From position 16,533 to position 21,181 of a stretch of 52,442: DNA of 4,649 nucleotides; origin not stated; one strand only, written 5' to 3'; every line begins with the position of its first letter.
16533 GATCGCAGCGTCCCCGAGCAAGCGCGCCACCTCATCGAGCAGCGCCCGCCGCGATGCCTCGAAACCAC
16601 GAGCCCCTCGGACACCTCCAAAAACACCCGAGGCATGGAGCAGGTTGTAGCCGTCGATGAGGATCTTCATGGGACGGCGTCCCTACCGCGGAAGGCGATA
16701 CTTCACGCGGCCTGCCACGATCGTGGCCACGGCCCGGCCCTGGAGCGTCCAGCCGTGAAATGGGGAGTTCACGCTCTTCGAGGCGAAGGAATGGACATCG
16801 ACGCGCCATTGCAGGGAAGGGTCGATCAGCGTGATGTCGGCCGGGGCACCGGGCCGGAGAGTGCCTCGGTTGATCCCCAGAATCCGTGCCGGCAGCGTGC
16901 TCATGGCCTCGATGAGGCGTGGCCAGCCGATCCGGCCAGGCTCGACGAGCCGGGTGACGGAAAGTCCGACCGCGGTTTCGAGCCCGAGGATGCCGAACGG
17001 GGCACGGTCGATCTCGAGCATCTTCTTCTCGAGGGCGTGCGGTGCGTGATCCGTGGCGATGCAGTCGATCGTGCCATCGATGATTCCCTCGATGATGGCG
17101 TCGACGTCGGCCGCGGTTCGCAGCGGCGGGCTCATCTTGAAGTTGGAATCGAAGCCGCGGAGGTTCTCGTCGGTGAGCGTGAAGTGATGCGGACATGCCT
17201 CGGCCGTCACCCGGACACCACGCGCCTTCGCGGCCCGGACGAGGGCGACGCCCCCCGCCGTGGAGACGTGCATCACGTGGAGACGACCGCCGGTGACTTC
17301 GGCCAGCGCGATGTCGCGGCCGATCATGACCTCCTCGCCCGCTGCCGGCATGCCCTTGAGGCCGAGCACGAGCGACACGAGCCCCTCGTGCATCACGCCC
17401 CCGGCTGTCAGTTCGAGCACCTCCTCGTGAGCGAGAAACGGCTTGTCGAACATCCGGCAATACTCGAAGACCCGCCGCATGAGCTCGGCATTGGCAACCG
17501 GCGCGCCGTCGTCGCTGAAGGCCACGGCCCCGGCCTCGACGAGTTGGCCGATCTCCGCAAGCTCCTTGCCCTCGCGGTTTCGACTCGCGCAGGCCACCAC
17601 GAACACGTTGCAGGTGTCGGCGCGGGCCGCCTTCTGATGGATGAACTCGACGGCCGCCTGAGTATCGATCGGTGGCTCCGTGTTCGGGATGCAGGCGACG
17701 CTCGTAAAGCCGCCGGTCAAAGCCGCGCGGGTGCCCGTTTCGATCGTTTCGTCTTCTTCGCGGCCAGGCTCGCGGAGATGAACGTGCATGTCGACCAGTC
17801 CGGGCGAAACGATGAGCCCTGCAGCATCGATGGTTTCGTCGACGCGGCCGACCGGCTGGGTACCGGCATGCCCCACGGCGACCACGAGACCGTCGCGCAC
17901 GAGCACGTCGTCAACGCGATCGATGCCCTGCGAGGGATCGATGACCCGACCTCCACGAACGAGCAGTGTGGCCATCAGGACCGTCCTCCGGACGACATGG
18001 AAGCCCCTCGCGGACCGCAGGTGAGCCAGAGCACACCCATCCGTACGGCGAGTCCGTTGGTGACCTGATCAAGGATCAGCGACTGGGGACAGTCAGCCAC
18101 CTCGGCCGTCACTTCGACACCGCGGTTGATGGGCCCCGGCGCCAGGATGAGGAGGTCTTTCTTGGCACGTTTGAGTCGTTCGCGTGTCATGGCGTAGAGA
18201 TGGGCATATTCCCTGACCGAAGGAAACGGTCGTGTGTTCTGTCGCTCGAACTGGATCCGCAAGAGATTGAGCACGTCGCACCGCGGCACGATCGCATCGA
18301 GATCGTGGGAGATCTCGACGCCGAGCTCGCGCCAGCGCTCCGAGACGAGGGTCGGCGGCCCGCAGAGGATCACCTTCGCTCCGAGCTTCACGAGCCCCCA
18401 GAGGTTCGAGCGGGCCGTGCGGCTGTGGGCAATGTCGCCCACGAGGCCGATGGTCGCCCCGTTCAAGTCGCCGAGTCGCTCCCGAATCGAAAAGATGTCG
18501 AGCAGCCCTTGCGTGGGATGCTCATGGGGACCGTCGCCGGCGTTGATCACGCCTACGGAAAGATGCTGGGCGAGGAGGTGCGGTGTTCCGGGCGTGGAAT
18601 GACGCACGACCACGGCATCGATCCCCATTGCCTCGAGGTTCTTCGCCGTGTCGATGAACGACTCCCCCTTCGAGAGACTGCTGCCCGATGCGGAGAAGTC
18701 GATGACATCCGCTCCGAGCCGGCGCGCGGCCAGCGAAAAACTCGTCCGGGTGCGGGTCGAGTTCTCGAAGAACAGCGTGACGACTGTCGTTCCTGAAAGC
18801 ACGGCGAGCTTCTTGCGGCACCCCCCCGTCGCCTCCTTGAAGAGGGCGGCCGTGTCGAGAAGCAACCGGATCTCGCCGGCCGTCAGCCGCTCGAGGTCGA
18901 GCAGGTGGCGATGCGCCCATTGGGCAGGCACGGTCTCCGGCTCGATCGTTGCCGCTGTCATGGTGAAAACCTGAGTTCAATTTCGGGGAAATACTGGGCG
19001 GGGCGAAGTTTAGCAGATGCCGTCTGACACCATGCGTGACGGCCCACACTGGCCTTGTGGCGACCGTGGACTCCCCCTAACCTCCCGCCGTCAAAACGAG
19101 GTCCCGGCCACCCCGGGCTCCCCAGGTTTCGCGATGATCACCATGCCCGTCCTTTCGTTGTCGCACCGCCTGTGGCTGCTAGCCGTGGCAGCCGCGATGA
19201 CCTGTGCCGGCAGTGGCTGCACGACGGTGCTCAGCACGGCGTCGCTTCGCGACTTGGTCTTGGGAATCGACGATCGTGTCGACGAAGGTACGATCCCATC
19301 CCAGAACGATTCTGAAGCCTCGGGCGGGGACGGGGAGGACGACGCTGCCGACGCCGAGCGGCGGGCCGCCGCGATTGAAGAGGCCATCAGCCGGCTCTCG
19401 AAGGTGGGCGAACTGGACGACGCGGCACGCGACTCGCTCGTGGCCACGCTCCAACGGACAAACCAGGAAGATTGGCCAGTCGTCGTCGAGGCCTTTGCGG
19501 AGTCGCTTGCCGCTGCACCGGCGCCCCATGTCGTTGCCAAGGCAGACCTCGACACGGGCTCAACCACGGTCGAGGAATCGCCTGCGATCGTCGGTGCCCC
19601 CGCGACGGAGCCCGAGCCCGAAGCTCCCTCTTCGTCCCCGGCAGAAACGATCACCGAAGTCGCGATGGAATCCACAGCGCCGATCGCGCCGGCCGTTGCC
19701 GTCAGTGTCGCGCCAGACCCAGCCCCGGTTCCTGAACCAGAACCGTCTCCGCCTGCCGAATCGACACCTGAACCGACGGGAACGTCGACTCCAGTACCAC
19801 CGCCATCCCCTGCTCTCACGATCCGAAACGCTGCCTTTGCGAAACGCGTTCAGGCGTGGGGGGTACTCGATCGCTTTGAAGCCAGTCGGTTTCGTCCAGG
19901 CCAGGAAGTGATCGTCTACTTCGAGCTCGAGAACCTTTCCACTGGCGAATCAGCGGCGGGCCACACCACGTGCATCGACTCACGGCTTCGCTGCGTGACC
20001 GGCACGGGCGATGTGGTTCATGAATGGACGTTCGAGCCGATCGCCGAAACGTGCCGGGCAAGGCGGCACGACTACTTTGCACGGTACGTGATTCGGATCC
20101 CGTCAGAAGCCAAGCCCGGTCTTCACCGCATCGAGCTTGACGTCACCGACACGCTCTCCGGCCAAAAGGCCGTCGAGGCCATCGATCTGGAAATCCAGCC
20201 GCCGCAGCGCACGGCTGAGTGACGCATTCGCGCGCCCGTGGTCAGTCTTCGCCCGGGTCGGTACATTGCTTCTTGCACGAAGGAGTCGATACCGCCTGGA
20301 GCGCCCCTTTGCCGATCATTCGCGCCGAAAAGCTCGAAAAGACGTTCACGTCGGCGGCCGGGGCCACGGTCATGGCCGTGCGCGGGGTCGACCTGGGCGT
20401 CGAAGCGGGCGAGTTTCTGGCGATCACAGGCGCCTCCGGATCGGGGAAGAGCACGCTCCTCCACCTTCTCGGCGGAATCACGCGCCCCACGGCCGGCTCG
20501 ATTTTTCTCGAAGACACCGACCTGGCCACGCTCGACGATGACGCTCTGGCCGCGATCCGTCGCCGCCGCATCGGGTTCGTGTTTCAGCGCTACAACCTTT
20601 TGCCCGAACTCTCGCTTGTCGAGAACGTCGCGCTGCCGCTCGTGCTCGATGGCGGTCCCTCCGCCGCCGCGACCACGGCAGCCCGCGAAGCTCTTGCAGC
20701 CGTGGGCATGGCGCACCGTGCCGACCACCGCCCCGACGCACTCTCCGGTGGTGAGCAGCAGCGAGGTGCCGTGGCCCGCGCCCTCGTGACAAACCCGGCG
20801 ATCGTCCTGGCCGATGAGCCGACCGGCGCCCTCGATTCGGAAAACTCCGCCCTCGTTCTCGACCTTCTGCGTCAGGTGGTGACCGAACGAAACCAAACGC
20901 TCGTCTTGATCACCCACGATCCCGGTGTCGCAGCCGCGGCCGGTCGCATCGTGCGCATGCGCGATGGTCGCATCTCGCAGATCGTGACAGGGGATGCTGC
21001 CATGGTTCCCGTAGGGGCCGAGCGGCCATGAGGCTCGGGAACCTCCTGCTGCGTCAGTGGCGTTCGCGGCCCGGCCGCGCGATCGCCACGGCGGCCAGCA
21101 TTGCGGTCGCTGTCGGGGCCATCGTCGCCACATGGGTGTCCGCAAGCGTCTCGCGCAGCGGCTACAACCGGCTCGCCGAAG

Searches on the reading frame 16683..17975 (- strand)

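Call 9: search_protein_families(library=pfam, proteins=[window:16683-17975:-], max_evalue=0.00001)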
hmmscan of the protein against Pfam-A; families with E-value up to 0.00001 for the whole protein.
window:16683-17975:- (430 aa): 3 families
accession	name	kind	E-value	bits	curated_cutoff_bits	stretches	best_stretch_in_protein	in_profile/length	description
PF01979.26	Amidohydro_1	-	2.1e-27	96.7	25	1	55-424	1-344/345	Amidohydrolase family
PF07969.17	Amidohydro_3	-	7.1e-13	49.3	29.7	0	334-424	398-470/472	Amidohydrolase family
PF12890.13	DHOase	-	2.2e-06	28.3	21.2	1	56-239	4-139/142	Dihydro-orotase-like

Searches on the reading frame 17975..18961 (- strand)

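Call 9: search_protein_families(library=pfam, proteins=[window:17975-18961:-], max_evalue=0.00001)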
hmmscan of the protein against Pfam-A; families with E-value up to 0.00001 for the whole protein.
window:17975-18961:- (328 aa): 2 families
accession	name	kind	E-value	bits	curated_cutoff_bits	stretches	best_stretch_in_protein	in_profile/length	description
PF02729.26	OTCace_N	-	9.3e-45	152.8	29.9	1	18-161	1-148/148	Aspartate/ornithine carbamoyltransferase, carbamoyl-P binding domain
PF00185.30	OTCace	-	6.1e-22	78.8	29.4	1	168-313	2-156/157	Aspartate/ornithine carbamoyltransferase, Asp/Orn binding domain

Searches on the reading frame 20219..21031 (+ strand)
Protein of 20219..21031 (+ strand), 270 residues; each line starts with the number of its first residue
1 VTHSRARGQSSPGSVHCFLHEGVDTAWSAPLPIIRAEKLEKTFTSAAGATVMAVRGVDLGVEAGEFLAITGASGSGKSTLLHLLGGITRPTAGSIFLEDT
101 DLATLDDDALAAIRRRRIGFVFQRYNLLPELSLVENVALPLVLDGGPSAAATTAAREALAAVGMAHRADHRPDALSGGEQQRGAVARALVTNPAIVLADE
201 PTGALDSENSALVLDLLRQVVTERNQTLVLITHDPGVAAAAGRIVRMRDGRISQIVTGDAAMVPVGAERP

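Call 10: search_protein_families(library=pfam, proteins=[window:20219-21031:+], max_evalue=0.00001)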
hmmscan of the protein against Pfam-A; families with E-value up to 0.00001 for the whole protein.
window:20219-21031:+ (270 aa): 1 family
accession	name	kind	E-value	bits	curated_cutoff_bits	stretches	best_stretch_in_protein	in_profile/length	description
PF00005.33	ABC_tran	-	9.4e-33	114.1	25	1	55-202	2-136/137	ABC transporter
